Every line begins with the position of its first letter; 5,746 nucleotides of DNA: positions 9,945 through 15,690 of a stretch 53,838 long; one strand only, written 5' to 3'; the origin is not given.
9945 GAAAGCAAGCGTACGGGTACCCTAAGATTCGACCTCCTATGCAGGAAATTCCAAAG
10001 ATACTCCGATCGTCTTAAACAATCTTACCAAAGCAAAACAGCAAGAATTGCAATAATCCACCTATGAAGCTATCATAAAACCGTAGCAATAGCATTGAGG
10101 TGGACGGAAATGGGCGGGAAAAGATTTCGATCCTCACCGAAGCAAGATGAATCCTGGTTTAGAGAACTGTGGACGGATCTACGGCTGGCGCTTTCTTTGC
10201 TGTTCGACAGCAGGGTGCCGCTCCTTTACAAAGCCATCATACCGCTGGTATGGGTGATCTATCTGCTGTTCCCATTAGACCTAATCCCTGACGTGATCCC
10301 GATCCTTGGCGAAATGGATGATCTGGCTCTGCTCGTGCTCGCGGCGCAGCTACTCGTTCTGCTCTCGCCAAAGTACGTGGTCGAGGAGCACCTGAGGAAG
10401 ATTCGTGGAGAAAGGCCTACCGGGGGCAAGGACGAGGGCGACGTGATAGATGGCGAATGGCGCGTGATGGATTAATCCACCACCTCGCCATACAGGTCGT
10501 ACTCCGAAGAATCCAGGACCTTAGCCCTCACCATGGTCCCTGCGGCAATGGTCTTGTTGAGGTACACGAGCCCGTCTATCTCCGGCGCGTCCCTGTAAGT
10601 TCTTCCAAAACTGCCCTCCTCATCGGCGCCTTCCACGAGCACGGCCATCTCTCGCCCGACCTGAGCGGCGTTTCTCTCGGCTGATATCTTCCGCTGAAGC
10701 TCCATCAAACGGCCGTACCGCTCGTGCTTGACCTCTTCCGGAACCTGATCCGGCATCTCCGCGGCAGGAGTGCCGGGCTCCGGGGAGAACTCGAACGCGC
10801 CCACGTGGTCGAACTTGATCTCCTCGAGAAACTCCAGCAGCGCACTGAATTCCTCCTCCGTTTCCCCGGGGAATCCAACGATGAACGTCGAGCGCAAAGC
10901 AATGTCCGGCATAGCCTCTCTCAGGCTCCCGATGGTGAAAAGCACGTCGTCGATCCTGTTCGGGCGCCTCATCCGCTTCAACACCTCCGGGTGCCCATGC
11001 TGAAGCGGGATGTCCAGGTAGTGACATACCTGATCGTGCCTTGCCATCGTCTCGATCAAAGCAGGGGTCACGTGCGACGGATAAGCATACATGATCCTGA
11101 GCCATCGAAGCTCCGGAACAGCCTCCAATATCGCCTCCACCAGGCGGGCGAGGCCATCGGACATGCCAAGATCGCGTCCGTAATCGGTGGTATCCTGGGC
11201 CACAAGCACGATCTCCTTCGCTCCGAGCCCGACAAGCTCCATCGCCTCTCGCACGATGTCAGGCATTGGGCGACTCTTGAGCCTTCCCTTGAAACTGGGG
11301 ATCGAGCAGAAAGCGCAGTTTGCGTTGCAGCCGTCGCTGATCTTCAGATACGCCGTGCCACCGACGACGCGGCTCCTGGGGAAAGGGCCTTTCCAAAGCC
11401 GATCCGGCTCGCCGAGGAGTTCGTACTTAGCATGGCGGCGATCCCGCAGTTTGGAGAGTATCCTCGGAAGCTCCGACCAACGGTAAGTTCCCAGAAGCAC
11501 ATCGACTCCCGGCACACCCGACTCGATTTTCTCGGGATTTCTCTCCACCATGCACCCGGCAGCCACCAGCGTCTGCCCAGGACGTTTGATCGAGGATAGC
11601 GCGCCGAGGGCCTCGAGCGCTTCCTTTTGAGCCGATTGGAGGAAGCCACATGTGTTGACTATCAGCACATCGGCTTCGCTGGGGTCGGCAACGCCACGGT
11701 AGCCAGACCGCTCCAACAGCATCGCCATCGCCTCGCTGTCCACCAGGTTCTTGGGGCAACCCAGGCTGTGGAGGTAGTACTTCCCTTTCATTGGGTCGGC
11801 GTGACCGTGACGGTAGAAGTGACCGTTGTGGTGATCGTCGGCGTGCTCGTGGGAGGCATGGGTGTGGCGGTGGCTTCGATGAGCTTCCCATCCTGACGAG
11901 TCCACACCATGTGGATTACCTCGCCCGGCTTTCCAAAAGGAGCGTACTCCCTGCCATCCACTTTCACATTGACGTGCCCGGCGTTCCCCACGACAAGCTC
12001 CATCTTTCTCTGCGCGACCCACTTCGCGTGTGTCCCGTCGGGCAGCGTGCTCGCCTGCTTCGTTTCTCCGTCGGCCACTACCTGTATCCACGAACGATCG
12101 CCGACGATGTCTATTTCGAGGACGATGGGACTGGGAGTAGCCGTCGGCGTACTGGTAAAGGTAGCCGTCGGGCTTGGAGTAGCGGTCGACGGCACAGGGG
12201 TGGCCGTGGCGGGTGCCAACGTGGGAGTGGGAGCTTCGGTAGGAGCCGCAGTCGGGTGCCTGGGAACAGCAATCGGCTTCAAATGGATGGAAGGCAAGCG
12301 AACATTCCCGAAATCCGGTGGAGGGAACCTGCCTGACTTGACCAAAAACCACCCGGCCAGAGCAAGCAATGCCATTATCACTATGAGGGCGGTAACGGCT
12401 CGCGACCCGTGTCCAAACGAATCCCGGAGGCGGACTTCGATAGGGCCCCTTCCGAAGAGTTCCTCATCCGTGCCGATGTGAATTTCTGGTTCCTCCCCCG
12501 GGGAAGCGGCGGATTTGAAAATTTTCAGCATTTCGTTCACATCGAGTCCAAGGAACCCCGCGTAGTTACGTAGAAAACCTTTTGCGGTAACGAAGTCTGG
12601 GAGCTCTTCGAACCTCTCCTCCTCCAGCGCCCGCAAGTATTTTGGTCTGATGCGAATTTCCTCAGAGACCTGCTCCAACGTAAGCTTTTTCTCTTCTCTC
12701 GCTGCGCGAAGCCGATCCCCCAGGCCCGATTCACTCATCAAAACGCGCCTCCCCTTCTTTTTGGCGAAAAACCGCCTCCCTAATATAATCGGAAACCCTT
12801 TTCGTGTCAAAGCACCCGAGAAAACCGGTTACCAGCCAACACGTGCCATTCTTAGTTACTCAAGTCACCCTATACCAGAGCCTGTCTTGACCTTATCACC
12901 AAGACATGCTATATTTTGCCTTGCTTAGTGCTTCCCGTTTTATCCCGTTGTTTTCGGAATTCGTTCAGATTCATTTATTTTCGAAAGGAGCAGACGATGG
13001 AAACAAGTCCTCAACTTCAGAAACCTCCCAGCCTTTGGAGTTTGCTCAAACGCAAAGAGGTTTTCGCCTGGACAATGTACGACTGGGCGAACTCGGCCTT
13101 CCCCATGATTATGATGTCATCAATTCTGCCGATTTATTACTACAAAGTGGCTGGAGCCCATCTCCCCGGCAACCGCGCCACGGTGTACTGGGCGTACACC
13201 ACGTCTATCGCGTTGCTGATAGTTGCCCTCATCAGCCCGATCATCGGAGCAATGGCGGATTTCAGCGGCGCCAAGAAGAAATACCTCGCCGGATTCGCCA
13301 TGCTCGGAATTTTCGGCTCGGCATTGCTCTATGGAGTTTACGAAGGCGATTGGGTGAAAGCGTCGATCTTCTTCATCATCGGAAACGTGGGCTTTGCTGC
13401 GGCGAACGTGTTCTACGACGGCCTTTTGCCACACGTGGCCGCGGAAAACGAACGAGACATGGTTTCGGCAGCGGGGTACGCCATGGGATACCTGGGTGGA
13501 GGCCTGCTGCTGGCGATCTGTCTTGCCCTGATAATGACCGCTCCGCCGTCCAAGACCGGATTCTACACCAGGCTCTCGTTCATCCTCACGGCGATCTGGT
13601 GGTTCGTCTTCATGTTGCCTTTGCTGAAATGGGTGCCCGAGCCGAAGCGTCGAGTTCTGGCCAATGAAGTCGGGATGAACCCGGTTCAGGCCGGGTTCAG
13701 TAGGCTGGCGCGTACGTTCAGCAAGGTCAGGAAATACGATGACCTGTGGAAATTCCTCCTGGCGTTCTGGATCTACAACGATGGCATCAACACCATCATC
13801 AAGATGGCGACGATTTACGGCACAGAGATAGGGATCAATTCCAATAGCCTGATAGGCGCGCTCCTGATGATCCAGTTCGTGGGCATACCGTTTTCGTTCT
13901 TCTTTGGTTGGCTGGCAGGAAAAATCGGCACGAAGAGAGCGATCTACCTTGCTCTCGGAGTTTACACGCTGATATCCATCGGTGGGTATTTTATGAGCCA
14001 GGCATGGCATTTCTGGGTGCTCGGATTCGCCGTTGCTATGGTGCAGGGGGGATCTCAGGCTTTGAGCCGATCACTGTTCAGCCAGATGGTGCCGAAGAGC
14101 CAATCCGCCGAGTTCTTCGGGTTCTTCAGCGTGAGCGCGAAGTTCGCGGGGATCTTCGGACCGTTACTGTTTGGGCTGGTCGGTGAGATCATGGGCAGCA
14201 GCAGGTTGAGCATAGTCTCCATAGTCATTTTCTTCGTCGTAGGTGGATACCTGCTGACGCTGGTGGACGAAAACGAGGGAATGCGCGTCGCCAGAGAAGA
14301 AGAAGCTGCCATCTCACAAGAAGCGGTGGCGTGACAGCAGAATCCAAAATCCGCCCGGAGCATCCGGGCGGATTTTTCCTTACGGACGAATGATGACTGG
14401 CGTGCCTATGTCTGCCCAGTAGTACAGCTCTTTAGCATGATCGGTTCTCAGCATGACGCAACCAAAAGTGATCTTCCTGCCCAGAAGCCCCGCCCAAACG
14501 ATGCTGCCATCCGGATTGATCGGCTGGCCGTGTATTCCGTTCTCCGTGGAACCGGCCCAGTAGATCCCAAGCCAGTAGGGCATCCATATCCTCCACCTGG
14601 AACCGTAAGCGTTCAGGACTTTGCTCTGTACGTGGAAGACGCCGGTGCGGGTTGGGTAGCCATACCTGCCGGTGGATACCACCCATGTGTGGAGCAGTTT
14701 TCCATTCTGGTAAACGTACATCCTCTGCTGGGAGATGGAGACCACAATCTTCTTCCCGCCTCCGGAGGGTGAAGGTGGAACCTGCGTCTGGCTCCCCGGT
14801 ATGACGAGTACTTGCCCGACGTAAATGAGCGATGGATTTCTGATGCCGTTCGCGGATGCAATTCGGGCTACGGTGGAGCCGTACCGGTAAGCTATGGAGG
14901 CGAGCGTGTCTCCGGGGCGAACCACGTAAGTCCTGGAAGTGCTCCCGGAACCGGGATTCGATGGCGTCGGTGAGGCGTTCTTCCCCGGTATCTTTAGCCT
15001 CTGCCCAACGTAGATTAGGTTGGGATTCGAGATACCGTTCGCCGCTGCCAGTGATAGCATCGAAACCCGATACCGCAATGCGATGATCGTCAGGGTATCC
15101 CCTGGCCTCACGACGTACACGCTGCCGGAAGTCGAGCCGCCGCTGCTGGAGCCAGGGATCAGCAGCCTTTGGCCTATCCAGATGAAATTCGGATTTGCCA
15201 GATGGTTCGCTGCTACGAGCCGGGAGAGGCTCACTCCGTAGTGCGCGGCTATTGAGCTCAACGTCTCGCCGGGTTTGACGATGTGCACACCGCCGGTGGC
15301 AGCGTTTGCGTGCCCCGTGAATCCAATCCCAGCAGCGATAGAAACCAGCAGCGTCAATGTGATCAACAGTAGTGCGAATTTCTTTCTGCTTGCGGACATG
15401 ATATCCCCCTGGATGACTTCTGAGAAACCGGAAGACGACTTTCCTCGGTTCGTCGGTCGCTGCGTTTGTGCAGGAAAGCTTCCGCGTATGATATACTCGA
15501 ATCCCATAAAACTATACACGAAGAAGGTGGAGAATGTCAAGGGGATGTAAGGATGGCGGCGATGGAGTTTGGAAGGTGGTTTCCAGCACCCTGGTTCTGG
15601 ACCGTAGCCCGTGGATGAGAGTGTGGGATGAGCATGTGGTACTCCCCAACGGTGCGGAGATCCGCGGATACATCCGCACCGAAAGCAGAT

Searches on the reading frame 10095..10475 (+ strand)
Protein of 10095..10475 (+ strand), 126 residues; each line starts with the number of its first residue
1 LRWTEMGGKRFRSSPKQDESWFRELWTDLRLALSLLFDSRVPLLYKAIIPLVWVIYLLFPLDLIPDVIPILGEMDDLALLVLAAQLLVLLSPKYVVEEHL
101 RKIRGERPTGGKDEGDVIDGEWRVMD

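Call 5: search_protein_families(library=pfam, proteins=[window:10095-10475:+], max_evalue=1)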
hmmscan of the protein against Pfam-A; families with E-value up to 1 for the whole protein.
window:10095-10475:+ (126 aa): 1 family
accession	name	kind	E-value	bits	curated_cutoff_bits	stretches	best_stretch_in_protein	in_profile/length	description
PF06803.17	DUF1232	-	3.8e-08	33.4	23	1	54-82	9-37/37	Protein of unknown function (DUF1232)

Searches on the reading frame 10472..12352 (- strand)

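Call 90: search_protein_families(library=pfam, proteins=[window:10472-12352:-], max_evalue=0.0001)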
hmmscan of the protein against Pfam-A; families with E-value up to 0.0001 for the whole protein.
window:10472-12352:- (626 aa): 3 families
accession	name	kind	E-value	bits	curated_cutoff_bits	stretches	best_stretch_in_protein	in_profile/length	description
PF00919.26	UPF0004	-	2.7e-26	91.9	27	1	191-288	1-98/98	Uncharacterized protein family UPF0004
PF04055.27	Radical_SAM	-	1.1e-25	91.2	29.5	1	337-509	2-166/166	Radical SAM superfamily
PF18693.7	TRAM_2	-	3.5e-20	72.4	27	1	565-625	1-63/63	TRAM domain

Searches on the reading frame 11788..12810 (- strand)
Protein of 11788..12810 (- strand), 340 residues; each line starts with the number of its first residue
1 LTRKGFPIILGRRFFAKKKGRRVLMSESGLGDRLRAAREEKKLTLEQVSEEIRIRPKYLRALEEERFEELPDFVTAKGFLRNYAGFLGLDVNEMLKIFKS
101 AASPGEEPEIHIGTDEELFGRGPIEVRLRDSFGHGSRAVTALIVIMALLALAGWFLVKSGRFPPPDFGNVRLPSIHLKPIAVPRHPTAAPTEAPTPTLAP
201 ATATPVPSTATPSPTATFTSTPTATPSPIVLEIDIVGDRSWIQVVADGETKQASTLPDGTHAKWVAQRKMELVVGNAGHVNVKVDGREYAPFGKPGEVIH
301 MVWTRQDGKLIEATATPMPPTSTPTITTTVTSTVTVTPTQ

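Call 90: search_protein_families(library=pfam, proteins=[window:11788-12810:-], max_evalue=0.0001)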
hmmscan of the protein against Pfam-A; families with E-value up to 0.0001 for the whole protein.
window:11788-12810:- (340 aa): 3 families
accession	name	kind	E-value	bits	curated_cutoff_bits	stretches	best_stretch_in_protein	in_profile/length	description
PF13413.12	HTH_25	-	1.7e-23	82.7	24.6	1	33-93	1-61/62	Helix-turn-helix domain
PF13464.11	RodZ_C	-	2.1e-12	47.2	23.9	1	238-299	6-69/72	RodZ C-terminal domain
PF12844.13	HTH_19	-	1.6e-10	41.2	30.2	1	31-94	1-58/64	Helix-turn-helix domain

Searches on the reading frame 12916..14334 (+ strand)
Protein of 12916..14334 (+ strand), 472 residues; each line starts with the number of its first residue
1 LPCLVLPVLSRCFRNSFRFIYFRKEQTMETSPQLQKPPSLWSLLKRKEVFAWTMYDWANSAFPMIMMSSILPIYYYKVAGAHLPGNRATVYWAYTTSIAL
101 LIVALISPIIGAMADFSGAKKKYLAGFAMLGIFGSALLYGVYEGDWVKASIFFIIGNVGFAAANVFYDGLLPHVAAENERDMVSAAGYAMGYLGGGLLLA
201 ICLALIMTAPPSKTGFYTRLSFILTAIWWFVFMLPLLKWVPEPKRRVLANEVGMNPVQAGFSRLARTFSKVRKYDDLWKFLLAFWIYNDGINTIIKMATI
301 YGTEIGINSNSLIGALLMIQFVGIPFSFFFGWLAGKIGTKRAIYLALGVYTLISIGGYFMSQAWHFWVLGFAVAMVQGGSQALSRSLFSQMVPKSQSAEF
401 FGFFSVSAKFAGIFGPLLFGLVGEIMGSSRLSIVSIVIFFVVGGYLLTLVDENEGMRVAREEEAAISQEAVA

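Call 90: search_protein_families(library=pfam, proteins=[window:12916-14334:+], max_evalue=0.0001)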
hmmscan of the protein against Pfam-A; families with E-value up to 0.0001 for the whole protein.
window:12916-14334:+ (472 aa): 3 families
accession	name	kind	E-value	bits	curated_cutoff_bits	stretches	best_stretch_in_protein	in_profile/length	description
PF11700.14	ATG22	-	4.4e-69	233.9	24.1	1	45-458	2-480/482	Vacuole effluxer Atg22 like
PF07690.21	MFS_1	-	2.6e-33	115.9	33.4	3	90-416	34-347/347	Major Facilitator Superfamily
PF13347.12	MFS_2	-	2.1e-08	33.6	27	0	41-192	217-361/427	MFS/sugar transport protein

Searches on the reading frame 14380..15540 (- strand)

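Call 90: search_protein_families(library=pfam, proteins=[window:14380-15540:-], max_evalue=0.0001)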
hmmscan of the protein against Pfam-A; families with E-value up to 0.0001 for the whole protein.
window:14380-15540:- (386 aa): 5 families
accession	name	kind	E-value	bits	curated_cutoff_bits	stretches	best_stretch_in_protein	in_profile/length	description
PF01476.26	LysM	-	1e-55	185.9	20.9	3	205-248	1-43/43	LysM domain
PF03734.19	YkuD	-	3.6e-20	73.5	23.4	1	263-384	2-146/146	L,D-transpeptidase catalytic domain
PF23473.1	LysM3_LYK4_5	-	2.5e-18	66.3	29.3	1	204-246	4-45/48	LYK4/5 LysM3 domain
PF23577.1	LysM_RLK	-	3.2e-08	33.9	27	0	204-223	2-21/44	LysM domain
PF23446.1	LysM1_NFP_LYK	-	1e-07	33.2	36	0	211-248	16-54/60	NFP/LYK LysM1 domain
